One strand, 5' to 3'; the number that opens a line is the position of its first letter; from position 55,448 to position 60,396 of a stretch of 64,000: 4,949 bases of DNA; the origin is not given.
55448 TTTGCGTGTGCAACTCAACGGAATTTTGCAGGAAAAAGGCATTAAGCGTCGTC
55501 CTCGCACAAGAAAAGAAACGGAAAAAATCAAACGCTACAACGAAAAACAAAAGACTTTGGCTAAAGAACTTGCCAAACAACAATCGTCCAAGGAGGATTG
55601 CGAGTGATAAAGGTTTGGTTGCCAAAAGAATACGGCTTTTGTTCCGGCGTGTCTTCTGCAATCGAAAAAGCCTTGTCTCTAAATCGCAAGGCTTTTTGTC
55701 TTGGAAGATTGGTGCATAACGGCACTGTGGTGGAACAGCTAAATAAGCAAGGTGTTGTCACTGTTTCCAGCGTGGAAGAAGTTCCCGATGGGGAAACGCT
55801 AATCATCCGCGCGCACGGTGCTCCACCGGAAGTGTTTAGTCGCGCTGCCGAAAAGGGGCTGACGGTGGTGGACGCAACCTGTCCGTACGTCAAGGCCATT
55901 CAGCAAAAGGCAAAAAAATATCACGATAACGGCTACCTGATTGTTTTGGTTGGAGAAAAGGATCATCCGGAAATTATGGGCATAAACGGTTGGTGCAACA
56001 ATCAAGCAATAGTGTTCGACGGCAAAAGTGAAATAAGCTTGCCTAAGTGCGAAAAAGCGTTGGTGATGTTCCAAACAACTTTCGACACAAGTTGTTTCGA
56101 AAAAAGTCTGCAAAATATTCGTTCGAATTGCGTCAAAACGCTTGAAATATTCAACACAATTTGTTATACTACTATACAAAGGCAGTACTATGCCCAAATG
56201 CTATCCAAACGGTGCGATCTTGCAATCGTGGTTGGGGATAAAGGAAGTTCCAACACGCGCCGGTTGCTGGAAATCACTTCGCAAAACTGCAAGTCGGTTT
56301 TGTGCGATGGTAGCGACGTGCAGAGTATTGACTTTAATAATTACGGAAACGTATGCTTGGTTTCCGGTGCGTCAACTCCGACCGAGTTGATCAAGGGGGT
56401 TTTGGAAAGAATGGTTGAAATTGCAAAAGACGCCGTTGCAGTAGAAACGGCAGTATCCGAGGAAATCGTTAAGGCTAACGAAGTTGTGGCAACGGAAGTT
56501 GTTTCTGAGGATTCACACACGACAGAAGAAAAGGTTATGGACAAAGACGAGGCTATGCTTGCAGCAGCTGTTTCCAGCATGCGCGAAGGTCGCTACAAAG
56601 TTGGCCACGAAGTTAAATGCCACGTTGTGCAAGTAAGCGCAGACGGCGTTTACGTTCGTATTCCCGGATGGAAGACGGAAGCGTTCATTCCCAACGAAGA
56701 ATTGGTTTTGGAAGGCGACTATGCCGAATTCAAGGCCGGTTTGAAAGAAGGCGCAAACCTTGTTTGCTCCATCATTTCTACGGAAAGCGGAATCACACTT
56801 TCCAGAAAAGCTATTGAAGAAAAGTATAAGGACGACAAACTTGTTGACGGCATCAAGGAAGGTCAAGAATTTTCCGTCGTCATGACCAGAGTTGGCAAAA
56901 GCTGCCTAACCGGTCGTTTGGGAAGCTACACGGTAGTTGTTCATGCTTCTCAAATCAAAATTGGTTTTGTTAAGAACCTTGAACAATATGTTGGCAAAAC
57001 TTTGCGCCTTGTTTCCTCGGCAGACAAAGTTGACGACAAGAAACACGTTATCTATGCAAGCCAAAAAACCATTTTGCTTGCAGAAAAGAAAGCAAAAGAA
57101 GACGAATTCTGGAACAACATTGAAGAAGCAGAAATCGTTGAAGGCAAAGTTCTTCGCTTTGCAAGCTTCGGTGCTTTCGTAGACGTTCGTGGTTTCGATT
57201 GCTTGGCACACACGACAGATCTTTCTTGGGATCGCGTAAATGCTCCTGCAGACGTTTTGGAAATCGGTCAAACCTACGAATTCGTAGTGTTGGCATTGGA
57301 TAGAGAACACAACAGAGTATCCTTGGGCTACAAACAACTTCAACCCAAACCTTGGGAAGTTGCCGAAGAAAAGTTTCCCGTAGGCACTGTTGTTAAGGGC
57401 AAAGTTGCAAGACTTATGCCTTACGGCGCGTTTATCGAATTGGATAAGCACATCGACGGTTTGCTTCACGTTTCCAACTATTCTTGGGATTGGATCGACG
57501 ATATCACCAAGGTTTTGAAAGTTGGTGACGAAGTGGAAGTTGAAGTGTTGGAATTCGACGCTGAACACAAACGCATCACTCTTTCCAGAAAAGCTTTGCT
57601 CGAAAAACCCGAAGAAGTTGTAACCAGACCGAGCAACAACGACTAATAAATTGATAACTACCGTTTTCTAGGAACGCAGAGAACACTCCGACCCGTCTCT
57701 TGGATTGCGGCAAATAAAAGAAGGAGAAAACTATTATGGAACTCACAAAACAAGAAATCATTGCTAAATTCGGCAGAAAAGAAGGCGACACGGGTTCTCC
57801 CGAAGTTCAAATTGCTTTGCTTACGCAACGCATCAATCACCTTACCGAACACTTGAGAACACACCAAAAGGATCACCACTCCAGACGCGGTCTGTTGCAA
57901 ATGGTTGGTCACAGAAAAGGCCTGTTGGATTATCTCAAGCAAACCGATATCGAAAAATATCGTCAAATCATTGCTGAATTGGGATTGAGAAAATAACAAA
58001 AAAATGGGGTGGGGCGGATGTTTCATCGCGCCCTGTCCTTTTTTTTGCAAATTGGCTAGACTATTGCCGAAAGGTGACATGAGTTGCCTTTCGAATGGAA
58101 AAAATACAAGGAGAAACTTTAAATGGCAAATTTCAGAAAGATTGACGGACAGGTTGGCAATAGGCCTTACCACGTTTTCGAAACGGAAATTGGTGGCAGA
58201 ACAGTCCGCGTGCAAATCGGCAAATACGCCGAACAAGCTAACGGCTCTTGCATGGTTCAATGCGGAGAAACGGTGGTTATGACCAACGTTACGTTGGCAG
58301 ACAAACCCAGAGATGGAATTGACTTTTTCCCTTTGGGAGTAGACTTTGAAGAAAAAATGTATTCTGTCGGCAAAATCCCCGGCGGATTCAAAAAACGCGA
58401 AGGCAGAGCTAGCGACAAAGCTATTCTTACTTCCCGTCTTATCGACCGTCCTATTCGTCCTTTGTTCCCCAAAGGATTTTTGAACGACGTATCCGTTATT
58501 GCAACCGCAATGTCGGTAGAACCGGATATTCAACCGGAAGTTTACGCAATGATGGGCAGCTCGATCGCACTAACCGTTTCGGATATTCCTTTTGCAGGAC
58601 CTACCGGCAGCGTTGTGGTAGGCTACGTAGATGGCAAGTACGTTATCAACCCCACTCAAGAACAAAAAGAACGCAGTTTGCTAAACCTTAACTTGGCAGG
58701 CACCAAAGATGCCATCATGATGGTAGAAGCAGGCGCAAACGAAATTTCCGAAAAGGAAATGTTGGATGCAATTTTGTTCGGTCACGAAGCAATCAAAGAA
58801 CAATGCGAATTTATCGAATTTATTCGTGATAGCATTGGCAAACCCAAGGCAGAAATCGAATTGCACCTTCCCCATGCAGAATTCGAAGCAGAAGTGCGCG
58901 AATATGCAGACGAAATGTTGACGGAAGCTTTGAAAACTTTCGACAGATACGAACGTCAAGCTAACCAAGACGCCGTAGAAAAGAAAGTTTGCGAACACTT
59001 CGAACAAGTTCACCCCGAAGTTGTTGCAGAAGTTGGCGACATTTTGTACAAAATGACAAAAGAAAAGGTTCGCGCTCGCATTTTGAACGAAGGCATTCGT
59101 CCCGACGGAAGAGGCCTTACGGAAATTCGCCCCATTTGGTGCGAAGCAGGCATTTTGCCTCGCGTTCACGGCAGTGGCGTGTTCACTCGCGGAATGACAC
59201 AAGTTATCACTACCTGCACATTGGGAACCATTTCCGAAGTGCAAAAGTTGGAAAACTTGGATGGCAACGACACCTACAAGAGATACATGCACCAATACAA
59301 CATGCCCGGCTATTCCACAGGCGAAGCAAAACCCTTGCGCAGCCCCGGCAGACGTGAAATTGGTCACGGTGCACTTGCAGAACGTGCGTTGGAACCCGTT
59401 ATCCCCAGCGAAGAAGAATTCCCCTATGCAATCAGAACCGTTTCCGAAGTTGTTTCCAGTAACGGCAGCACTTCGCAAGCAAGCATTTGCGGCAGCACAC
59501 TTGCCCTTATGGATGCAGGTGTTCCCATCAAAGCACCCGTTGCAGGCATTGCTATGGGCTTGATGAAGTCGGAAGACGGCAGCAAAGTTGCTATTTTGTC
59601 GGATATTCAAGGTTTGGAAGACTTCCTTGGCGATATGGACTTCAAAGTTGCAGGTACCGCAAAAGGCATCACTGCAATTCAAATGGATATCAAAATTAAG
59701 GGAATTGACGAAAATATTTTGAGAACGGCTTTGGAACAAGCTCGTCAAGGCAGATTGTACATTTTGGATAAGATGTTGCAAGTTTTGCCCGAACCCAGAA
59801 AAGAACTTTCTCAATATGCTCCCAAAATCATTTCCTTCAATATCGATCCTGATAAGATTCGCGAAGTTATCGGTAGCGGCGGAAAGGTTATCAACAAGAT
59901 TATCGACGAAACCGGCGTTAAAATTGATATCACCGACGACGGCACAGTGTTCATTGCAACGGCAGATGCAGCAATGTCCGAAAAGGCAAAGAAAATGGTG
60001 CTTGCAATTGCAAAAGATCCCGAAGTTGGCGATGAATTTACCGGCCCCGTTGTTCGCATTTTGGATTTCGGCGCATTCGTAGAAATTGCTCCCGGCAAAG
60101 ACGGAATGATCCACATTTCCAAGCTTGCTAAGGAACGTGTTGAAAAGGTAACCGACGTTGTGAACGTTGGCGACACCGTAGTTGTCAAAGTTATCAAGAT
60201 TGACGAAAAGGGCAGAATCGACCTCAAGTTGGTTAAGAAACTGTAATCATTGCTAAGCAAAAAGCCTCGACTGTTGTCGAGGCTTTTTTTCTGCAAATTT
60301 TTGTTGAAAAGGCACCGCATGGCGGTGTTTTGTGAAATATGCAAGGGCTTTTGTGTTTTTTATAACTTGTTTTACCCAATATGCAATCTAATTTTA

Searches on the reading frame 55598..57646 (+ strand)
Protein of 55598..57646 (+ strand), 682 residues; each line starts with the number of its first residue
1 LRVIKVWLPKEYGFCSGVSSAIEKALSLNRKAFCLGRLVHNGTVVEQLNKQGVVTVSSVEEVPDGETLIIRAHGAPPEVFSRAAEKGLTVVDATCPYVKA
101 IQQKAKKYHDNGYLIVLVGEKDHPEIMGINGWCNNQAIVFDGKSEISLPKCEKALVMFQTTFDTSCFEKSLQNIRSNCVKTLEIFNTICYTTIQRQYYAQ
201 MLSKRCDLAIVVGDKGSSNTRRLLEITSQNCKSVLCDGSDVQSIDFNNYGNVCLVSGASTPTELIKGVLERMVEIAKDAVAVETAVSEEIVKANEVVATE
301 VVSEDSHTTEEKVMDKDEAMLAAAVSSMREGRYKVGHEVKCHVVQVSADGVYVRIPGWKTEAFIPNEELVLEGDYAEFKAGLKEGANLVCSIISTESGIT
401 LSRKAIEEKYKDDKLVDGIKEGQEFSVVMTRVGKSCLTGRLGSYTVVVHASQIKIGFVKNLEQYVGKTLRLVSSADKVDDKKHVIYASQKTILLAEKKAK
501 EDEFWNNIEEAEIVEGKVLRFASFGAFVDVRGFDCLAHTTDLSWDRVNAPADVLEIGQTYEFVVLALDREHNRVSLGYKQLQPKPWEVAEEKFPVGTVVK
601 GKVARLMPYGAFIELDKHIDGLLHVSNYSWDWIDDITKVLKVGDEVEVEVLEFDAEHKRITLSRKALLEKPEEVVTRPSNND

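Call 61: search_protein_families(library=pfam, proteins=[window:55598-57646:+], max_evalue=0.00001)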
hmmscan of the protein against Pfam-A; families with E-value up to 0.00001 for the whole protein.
window:55598-57646:+ (682 aa): 2 families
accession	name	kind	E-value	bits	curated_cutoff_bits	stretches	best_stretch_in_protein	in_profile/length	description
PF02401.23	LYTB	-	2.5e-75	253.6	24.5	1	7-272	2-266/267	LytB protein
PF00575.29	S1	-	5.1e-42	142.6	22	2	592-665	1-74/74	S1 RNA binding domain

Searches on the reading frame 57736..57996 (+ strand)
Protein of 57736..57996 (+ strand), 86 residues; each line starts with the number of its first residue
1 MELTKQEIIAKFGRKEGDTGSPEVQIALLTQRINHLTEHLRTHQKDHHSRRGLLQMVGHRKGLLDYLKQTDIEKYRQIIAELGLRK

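Call 62: search_protein_families(library=pfam, proteins=[window:57736-57996:+], max_evalue=0.01)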
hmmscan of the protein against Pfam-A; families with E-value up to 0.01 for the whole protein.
window:57736-57996:+ (86 aa): 1 family
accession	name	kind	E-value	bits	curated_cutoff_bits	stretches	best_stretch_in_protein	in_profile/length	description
PF00312.27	Ribosomal_S15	-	2.1e-39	134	31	1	5-85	1-81/81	Ribosomal protein S15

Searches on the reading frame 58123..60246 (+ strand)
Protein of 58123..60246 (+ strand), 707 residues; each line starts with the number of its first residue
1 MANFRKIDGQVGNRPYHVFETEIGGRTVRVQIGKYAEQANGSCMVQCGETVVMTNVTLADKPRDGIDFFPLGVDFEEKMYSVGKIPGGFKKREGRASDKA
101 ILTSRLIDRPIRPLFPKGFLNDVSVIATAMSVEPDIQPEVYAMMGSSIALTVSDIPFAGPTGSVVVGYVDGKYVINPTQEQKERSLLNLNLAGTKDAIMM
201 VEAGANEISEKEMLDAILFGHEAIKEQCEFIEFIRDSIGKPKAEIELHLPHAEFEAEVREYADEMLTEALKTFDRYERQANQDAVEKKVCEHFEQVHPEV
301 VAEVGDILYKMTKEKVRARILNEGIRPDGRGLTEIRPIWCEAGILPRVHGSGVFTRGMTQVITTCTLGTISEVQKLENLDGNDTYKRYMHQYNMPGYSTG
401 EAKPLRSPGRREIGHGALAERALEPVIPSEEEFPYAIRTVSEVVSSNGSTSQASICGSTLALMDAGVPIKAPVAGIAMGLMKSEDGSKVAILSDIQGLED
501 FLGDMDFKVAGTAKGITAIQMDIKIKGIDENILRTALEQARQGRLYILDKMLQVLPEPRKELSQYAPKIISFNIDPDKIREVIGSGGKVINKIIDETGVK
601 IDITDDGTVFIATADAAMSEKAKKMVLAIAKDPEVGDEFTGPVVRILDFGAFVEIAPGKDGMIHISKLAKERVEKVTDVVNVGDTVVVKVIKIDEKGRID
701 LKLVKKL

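Call 62: search_protein_families(library=pfam, proteins=[window:58123-60246:+], max_evalue=0.01)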
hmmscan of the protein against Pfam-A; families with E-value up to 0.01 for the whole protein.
window:58123-60246:+ (707 aa): 7 families
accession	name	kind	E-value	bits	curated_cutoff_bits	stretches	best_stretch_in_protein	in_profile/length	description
PF01138.27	RNase_PH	-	9.1e-57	191.5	25.5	2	334-468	1-130/130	3' exoribonuclease family, domain 1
PF03725.20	RNase_PH_C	-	1.6e-20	73.2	20.8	2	160-223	2-67/67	3' exoribonuclease family, domain 2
PF00575.29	S1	-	1.4e-17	64.3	22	1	633-701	2-71/74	S1 RNA binding domain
PF03726.19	PNPase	-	4.1e-14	53.2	24.6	1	255-330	3-80/81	Polyribonucleotide nucleotidyltransferase, RNA binding domain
PF00013.35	KH_1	-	2.7e-10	40.3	21.5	1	570-627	2-65/66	KH domain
PF22675.2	KH-I_KHDC4-BBP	-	0.0007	19.8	30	1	579-631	8-58/76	KHDC4/BBP-like, KH-domain type I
PF06518.16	DUF1104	-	0.0041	17.8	25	1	252-317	23-88/92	Protein of unknown function (DUF1104)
